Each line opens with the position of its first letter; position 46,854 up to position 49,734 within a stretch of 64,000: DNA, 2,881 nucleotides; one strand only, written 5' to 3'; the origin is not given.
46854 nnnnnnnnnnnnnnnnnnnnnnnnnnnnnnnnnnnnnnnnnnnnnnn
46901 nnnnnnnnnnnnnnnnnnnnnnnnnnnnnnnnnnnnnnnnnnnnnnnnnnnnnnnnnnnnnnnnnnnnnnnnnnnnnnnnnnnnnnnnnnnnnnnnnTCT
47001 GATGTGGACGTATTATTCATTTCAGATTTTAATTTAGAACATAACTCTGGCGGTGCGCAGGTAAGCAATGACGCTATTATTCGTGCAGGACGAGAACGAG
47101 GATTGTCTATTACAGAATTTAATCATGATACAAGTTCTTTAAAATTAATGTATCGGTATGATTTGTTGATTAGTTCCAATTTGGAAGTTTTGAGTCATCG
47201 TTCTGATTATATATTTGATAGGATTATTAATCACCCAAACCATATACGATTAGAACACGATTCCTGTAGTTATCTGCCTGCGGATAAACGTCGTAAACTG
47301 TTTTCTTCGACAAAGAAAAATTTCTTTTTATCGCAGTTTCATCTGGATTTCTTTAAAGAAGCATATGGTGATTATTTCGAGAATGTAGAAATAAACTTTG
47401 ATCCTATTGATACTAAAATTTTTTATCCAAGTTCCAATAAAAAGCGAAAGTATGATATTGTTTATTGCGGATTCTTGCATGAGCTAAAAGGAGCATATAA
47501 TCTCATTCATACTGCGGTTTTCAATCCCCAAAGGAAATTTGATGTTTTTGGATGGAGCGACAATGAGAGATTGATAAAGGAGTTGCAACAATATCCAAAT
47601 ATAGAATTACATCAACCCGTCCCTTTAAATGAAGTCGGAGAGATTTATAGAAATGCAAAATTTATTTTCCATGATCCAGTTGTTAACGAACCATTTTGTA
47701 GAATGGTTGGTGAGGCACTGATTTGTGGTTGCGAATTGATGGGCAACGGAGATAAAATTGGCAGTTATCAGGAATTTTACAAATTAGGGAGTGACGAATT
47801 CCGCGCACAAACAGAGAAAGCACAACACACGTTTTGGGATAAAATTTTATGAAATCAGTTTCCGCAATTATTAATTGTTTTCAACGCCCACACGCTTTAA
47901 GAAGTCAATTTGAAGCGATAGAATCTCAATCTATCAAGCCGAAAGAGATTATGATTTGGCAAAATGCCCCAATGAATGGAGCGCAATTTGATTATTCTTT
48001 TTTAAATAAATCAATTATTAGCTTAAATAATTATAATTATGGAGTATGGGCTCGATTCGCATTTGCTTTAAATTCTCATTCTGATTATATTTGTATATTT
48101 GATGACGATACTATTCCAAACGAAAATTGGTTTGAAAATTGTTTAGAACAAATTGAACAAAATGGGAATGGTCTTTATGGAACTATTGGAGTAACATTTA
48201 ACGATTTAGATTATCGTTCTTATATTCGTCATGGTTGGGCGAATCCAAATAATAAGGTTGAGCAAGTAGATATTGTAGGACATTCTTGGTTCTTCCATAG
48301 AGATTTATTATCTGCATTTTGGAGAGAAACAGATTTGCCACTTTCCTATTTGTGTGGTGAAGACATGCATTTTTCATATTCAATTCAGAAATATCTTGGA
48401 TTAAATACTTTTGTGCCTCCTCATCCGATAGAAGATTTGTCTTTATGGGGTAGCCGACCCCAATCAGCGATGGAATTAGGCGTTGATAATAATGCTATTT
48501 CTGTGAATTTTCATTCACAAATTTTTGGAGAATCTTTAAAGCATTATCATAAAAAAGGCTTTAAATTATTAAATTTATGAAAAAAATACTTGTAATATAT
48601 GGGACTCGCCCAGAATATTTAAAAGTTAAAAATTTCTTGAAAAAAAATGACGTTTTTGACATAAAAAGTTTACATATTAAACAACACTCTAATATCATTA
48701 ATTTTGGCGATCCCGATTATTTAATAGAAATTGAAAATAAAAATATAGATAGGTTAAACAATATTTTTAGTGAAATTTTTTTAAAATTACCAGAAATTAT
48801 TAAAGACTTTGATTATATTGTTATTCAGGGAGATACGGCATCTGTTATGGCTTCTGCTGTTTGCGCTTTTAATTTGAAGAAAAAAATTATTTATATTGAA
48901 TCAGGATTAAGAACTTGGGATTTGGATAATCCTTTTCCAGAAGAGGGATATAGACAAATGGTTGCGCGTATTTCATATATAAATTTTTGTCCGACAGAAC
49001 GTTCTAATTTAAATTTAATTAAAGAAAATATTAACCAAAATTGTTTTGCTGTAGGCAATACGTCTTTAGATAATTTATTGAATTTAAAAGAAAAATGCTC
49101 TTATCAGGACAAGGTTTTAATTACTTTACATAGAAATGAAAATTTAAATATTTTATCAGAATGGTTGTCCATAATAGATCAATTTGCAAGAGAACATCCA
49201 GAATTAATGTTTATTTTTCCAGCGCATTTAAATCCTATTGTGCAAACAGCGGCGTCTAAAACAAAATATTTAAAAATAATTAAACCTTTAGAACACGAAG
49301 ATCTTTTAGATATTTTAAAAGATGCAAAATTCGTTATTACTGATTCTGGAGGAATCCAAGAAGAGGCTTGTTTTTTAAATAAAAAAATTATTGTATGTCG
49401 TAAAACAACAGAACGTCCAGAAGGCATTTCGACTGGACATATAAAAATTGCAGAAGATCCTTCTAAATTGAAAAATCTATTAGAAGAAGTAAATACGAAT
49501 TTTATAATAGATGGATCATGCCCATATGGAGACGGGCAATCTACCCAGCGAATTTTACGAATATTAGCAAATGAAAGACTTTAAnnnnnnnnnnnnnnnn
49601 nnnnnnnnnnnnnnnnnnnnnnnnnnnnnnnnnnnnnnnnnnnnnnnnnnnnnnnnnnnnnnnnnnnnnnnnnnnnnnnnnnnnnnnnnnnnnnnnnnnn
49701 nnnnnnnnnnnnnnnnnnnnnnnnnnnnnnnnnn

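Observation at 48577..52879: Pathway logic: GMD plus CapE/PseB-like dehydratase plus WecB-like epimerase, but reductase, aminotransferase and synthase steps are absent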

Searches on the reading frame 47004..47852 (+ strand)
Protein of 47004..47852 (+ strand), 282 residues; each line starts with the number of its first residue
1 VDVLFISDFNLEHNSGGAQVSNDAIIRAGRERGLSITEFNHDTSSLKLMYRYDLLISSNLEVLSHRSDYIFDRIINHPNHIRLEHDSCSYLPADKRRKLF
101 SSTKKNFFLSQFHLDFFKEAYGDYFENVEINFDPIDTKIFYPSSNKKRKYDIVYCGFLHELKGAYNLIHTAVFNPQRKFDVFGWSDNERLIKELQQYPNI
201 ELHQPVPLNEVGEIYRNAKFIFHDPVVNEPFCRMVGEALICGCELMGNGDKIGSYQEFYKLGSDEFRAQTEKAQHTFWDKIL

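Call 3: search_protein_families(library=pfam, proteins=[window:47004-47852:+], max_evalue=0.01)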
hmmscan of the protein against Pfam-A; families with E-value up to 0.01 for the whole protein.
window:47004-47852:+ (282 aa): 1 family
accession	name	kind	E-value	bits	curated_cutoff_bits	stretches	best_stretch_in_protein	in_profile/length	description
PF00534.26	Glycos_transf_1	-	2.4e-05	24.4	26.4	1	143-243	9-117/172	Glycosyl transferases group 1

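Call 4: search_protein_families(library=ncbifam, proteins=[window:47004-47852:+], max_evalue=0.01)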
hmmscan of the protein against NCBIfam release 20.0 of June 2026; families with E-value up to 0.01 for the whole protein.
window:47004-47852:+ (282 aa): 0 families

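Call 6: search_protein_families(library=phrogs, proteins=[window:47004-47852:+], max_evalue=0.01)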
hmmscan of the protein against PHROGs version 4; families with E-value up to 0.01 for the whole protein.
window:47004-47852:+ (282 aa): 0 families

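Call 76: search_protein_families(library=pfam, proteins=[window:47004-47849:+], max_evalue=0.1)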
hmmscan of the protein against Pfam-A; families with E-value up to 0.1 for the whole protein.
window:47004-47849:+ (282 aa): 1 family
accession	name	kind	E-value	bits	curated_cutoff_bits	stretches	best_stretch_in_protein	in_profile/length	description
PF00534.26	Glycos_transf_1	-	2.4e-05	24.4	26.4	1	143-243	9-117/172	Glycosyl transferases group 1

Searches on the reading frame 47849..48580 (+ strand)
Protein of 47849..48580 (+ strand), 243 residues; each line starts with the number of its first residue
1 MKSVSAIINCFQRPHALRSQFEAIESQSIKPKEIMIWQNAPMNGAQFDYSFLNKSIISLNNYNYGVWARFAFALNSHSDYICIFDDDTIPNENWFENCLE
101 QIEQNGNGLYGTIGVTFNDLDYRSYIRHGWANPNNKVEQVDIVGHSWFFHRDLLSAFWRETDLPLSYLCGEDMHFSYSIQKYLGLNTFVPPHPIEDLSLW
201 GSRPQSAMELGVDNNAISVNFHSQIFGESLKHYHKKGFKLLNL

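Call 3: search_protein_families(library=pfam, proteins=[window:47849-48580:+], max_evalue=0.01)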
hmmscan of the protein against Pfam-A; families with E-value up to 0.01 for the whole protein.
window:47849-48580:+ (243 aa): 1 family
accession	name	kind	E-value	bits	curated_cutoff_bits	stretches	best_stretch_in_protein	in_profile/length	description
PF00535.33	Glycos_transf_2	-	7.3e-09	36.2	23.3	1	5-138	1-141/168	Glycosyl transferase family 2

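Call 4: search_protein_families(library=ncbifam, proteins=[window:47849-48580:+], max_evalue=0.01)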
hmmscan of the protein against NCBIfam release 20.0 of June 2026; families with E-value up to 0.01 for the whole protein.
window:47849-48580:+ (243 aa): 1 family
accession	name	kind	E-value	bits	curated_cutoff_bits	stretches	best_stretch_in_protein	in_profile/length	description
NF041394.1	GtaseAglG_Halo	equivalog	0.0021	17.4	440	1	14-105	15-110/304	glucosyl-dolichyl phosphate glucuronosyltransferase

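Call 6: search_protein_families(library=phrogs, proteins=[window:47849-48580:+], max_evalue=0.01)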
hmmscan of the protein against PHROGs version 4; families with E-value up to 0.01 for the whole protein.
window:47849-48580:+ (243 aa): 0 families

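Call 94: search_solved_structures(query=window:47849-48577:+, max_evalue=0.1, show_alignments=1)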
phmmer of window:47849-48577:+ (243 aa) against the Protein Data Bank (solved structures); distinct sequences matched with E-value up to 0.1: 0.

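Call 98: search_solved_structures(query=A3, max_evalue=1, show_alignments=1)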
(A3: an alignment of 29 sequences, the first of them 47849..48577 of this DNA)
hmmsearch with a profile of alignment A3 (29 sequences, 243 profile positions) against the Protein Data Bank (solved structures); distinct sequences matched with E-value up to 1: 7.
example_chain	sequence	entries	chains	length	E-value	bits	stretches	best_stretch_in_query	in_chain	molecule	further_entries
8viw_A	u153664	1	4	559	0.0001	25.2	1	5-104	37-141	Heparosan synthase B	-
8vh7_A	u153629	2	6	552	0.0001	25.1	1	5-104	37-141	Heparosan synthase B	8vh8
6h1j_A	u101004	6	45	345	0.0074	19.1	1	2-161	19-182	Probable ss-1,3-N-acetylglucosaminyltransferase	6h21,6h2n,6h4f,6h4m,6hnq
5hea_A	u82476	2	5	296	0.0089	18.8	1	4-99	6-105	Putative glycosyltransferase (GalT1)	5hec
8bz4_A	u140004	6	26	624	0.22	14.3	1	4-93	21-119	Glycosyltransferase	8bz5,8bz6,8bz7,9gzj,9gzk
8bz8_A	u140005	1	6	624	0.23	14.2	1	4-93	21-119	Glycosyltransferase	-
3bcv_A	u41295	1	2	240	0.42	13.3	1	4-95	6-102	Putative glycosyltransferase protein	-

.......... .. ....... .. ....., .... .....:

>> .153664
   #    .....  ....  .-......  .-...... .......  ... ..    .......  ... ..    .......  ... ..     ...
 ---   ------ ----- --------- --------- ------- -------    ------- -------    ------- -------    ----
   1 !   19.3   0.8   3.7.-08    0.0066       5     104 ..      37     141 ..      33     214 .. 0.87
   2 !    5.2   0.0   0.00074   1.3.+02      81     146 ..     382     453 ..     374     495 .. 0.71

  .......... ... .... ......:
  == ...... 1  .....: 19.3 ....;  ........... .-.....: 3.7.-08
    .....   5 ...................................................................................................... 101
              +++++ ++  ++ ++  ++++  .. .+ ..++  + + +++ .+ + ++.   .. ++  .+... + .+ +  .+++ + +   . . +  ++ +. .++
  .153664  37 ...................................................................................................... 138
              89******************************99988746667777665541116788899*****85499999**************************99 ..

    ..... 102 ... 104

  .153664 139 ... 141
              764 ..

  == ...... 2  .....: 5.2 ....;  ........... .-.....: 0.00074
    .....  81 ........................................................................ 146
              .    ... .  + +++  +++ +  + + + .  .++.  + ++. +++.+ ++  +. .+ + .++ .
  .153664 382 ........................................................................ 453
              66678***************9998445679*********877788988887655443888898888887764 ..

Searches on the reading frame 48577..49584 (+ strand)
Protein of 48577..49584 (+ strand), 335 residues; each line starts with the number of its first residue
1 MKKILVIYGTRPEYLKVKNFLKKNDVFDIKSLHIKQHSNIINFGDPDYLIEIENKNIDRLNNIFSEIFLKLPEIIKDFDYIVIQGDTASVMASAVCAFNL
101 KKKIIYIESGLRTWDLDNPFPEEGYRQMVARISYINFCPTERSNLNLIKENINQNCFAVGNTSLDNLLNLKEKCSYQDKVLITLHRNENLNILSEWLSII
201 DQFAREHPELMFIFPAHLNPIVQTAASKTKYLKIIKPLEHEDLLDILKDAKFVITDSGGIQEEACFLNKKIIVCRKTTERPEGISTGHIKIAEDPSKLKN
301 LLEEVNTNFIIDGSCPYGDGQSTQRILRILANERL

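Call 3: search_protein_families(library=pfam, proteins=[window:48577-49584:+], max_evalue=0.01)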
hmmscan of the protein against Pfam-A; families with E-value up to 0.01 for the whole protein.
window:48577-49584:+ (335 aa): 2 families
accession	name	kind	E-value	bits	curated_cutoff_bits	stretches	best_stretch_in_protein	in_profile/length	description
PF02350.25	Epimerase_2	-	6.1e-66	223.1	30.6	1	41-330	32-346/347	UDP-N-acetylglucosamine 2-epimerase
PF23992.1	Pam3_gp32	-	0.0035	17.7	27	0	40-102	26-86/108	Phage Pam3 gp32-like protein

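Call 4: search_protein_families(library=ncbifam, proteins=[window:48577-49584:+], max_evalue=0.01)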
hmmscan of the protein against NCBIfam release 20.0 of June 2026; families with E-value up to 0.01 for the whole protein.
window:48577-49584:+ (335 aa): 3 families
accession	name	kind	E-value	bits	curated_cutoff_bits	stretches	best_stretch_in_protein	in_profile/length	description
TIGR00236.1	wecB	equivalog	5e-66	223.3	210.15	1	3-333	2-365/366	non-hydrolyzing UDP-N-acetylglucosamine 2-epimerase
TIGR03568.1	NeuC_NnaA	equivalog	1.1e-15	57.5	235.9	1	3-330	2-365/365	UDP-N-acetylglucosamine 2-epimerase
NF041549.1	PssD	equivalog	0.0071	16.7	110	0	19-112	18-113/151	PssD/Cps14F family polysaccharide biosynthesis glycosyltransferase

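Call 6: search_protein_families(library=phrogs, proteins=[window:48577-49584:+], max_evalue=0.01)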
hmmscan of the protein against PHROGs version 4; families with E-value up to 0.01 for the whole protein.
window:48577-49584:+ (335 aa): 1 family
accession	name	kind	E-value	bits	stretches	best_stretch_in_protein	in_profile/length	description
phrog_29538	-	unknown function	7.4e-57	193.9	1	1-331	1-379/383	-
